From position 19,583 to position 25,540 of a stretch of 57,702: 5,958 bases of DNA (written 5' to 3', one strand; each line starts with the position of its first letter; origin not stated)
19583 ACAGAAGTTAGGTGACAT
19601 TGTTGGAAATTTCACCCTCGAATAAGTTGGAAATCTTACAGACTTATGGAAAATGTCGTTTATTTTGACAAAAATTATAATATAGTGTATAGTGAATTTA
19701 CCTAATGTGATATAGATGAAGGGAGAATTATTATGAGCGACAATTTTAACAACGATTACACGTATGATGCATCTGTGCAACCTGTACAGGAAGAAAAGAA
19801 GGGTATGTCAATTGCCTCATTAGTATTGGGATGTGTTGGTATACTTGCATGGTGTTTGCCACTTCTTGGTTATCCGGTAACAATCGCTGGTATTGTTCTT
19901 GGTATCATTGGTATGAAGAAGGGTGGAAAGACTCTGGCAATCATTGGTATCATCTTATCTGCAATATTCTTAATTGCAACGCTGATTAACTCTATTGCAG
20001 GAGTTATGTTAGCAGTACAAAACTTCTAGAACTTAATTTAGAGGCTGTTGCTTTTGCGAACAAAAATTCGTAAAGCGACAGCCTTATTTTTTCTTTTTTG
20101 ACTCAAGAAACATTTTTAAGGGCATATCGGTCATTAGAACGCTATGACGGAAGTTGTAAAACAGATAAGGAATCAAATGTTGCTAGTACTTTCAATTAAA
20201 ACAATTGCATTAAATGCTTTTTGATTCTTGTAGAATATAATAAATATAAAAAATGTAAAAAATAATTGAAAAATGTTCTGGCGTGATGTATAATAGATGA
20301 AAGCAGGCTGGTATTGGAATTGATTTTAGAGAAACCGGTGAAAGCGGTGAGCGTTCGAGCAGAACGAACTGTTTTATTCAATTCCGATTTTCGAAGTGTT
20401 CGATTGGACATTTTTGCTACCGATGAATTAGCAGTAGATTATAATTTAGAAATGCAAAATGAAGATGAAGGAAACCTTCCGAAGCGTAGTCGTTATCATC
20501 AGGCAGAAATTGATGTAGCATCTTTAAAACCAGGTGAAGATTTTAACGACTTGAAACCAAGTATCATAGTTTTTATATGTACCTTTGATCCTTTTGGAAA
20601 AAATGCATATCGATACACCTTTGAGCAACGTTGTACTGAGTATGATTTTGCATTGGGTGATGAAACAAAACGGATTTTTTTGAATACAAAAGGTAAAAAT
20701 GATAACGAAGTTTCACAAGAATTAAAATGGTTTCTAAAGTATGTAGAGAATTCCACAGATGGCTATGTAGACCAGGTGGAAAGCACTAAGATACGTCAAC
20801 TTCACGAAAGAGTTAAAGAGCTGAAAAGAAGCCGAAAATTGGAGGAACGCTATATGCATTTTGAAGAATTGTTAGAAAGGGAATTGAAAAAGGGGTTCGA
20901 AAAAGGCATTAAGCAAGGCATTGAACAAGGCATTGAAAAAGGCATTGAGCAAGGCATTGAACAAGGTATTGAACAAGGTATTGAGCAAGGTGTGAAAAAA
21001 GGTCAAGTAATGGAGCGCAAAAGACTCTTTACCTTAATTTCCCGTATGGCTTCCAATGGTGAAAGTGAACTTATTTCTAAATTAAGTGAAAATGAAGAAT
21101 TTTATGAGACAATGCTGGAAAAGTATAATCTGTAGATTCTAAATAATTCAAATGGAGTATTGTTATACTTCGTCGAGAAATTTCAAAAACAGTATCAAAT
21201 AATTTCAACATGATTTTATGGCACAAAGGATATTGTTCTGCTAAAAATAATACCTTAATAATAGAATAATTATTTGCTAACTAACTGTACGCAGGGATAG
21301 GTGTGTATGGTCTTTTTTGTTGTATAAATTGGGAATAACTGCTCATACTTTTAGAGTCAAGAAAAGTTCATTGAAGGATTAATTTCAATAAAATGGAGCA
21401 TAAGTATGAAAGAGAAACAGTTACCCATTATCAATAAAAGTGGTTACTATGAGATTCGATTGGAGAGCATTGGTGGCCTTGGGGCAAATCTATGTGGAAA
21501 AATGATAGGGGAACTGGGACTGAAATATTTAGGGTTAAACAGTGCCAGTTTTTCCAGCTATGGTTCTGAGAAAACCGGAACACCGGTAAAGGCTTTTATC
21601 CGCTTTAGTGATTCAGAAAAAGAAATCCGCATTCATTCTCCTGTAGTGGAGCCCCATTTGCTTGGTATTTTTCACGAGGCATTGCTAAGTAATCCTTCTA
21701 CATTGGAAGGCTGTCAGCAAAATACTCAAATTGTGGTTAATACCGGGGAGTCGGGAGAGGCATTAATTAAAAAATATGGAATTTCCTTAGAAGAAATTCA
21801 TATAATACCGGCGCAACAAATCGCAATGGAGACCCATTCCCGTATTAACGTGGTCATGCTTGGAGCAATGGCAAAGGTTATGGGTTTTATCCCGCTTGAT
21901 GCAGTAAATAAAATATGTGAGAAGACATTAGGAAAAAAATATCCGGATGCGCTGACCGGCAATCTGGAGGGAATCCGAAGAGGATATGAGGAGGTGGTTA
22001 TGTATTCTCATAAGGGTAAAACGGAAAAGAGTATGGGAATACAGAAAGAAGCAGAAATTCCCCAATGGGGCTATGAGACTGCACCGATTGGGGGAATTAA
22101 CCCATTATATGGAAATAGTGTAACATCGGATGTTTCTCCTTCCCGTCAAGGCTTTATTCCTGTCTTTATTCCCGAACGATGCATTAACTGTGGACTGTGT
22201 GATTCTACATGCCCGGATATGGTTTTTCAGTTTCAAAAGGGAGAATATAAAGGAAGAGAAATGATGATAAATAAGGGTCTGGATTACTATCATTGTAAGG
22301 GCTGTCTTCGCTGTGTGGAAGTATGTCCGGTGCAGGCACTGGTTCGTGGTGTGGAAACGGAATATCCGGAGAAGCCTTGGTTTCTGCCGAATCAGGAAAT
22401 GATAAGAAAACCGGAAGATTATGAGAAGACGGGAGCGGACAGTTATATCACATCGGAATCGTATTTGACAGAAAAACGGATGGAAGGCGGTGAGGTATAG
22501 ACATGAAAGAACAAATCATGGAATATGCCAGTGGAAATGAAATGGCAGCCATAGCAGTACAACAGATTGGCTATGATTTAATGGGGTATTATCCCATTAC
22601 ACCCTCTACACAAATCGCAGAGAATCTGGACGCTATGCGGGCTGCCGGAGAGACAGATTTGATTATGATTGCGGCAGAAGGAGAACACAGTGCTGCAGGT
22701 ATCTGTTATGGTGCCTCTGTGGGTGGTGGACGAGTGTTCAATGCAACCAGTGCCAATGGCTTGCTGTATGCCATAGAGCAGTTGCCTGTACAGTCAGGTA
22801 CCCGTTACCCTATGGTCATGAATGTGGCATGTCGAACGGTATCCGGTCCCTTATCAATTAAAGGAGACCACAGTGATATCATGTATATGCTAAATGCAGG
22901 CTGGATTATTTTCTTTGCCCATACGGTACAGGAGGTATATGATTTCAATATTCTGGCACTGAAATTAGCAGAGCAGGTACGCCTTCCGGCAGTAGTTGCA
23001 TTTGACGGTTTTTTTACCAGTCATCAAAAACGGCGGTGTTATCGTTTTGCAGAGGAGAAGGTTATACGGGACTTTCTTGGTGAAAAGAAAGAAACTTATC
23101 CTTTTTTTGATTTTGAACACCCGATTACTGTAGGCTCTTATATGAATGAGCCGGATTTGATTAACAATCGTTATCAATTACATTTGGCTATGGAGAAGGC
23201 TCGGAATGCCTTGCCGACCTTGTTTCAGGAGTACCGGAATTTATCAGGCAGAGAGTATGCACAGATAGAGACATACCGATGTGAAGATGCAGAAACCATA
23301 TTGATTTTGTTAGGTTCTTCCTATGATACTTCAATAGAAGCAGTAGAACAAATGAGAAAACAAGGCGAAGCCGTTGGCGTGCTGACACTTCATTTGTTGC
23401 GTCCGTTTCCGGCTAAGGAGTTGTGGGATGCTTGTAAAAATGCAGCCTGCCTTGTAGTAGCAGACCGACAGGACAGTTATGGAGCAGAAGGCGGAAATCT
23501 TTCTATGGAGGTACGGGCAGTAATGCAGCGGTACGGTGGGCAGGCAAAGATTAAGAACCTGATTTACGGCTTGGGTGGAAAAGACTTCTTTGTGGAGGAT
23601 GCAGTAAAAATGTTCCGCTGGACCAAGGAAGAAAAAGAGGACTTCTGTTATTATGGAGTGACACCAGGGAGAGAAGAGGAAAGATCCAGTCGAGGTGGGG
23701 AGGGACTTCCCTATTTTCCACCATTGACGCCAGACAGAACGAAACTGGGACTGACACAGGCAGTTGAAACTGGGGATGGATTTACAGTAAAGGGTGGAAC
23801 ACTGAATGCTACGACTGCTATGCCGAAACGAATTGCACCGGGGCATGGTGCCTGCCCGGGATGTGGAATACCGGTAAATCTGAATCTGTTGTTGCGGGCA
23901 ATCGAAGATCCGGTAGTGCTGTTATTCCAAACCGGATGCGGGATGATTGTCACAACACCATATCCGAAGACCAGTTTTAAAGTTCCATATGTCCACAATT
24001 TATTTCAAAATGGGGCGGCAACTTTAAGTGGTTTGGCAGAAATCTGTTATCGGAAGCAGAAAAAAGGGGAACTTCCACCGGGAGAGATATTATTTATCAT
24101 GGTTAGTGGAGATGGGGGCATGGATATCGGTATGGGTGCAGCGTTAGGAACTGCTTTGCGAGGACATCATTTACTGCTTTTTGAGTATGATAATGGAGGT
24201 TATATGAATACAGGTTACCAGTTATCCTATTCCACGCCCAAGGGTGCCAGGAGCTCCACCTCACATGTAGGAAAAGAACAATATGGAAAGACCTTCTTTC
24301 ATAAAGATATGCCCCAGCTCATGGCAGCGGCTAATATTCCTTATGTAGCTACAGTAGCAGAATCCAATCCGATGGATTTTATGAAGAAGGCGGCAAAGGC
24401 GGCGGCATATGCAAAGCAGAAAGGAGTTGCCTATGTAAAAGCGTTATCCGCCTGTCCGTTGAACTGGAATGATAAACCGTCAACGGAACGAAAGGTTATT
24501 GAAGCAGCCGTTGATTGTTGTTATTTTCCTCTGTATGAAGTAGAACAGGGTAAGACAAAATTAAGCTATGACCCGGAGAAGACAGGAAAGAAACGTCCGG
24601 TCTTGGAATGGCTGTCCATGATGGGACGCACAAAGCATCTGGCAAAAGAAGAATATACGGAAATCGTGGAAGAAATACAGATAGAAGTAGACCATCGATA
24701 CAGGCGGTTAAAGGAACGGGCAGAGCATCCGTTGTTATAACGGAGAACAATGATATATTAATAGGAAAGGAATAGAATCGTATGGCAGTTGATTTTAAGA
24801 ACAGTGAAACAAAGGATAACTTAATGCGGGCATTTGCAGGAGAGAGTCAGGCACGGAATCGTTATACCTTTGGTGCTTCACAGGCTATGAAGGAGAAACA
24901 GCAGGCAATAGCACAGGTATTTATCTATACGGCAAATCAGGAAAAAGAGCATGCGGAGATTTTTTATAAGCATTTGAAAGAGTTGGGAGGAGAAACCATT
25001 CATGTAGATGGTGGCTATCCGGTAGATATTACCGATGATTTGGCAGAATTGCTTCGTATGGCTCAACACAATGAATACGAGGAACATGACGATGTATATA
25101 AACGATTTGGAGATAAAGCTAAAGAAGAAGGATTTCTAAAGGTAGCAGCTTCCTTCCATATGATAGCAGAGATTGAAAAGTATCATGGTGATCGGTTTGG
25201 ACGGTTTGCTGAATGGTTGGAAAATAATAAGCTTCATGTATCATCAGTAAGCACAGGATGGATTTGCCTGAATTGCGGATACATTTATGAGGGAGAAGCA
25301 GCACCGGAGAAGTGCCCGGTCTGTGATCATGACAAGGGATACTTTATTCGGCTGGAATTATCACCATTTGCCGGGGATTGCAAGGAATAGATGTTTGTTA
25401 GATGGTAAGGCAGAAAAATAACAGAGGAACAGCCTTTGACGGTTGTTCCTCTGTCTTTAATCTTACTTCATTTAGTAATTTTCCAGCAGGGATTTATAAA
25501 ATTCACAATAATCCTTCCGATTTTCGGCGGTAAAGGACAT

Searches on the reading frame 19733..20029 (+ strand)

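Call 52: search_protein_families(library=pfam, proteins=[window:19733-20029:+], max_evalue=0.00001)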
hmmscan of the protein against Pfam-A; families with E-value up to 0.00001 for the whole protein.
window:19733-20029:+ (98 aa): 1 family
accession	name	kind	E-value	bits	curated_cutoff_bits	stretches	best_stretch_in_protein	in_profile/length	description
PF13828.11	DUF4190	-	8.7e-06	25.8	35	1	25-85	1-61/62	Domain of unknown function (DUF4190)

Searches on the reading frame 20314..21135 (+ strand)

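Call 52: search_protein_families(library=pfam, proteins=[window:20314-21135:+], max_evalue=0.00001)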
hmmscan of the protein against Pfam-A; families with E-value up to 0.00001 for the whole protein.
window:20314-21135:+ (273 aa): 1 family
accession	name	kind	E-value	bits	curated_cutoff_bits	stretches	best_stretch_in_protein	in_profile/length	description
PF12784.13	PDDEXK_2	-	1.5e-09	38.4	27.4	1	27-182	53-214/229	PD-(D/E)XK nuclease family transposase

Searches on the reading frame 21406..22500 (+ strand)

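Call 52: search_protein_families(library=pfam, proteins=[window:21406-22500:+], max_evalue=0.00001)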
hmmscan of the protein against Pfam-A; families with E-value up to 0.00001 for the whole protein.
window:21406-22500:+ (364 aa): 10 families
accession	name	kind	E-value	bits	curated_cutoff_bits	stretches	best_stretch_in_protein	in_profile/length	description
PF01558.24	POR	-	1.7e-24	87.3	27.4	1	23-195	1-173/173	Pyruvate ferredoxin/flavodoxin oxidoreductase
PF00037.32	Fer4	-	1.2e-10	41.2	21.1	0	293-312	4-23/24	4Fe-4S binding domain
PF13237.11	Fer4_10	-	1.8e-09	37.8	25.5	1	252-308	2-53/53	4Fe-4S dicluster domain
PF14697.11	Fer4_21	-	4.3e-09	36.8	35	1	257-311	6-55/59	4Fe-4S dicluster domain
PF12838.12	Fer4_7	-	1.4e-08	35.5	27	1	258-311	1-52/52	4Fe-4S dicluster domain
PF12797.12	Fer4_2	-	8.2e-08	32.2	24.5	0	251-270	2-21/22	4Fe-4S binding domain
PF13484.11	Fer4_16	-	9e-08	33.2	30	0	296-319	1-23/66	4Fe-4S double cluster binding domain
PF13187.11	Fer4_9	-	3.4e-07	30.6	27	1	258-311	1-51/52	4Fe-4S dicluster domain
PF13183.11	Fer4_8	-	3.7e-07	31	27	1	257-310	3-67/68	4Fe-4S dicluster domain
PF12837.12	Fer4_6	-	8.5e-07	29.1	25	0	297-312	9-24/24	4Fe-4S binding domain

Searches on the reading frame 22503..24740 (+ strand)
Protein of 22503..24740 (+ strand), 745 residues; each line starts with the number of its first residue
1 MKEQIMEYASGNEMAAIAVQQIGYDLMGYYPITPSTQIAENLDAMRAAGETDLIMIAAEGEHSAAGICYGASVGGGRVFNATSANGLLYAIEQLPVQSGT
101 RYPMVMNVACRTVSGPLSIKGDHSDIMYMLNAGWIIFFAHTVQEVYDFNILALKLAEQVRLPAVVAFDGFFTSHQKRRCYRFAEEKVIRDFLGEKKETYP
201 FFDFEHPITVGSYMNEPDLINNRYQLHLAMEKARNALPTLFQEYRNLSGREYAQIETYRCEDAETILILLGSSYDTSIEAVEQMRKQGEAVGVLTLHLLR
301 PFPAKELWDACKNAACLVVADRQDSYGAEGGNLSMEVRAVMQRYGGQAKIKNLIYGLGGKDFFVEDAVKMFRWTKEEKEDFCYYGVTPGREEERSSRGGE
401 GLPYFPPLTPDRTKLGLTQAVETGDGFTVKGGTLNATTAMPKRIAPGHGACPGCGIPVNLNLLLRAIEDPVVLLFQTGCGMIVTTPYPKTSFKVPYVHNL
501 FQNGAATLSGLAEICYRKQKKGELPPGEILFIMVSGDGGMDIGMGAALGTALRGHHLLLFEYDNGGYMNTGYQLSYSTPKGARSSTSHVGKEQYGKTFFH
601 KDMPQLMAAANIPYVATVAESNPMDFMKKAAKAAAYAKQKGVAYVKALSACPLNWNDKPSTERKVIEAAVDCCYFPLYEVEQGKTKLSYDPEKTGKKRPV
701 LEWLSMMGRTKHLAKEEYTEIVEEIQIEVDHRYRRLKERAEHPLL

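Call 52: search_protein_families(library=pfam, proteins=[window:22503-24740:+], max_evalue=0.00001)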
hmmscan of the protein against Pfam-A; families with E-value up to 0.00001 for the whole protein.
window:22503-24740:+ (745 aa): 3 families
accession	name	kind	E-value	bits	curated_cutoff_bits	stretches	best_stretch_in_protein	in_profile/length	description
PF01855.24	POR_N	-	5.6e-61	206.7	27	1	19-236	3-225/231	Pyruvate flavodoxin/ferredoxin oxidoreductase, thiamine diP-bdg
PF17147.9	PFOR_II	-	1.6e-22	80.2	27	1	263-366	1-101/102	Pyruvate:ferredoxin oxidoreductase core domain II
PF02775.26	TPP_enzyme_C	-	9.3e-08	32.4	21.9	1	530-646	48-150/151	Thiamine pyrophosphate enzyme, C-terminal TPP binding domain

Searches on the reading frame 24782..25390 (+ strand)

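Call 52: search_protein_families(library=pfam, proteins=[window:24782-25390:+], max_evalue=0.00001)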
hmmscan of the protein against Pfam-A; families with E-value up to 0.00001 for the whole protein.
window:24782-25390:+ (202 aa): 2 families
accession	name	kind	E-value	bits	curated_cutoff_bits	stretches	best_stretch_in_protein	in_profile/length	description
PF02915.23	Rubrerythrin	-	7.2e-23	81.9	22.8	1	12-141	1-135/137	Rubrerythrin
PF21349.2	RUBY_RBDX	-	1.6e-14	53.5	26.5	1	160-188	1-29/30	Rubrerythrin, rubredoxin-like domain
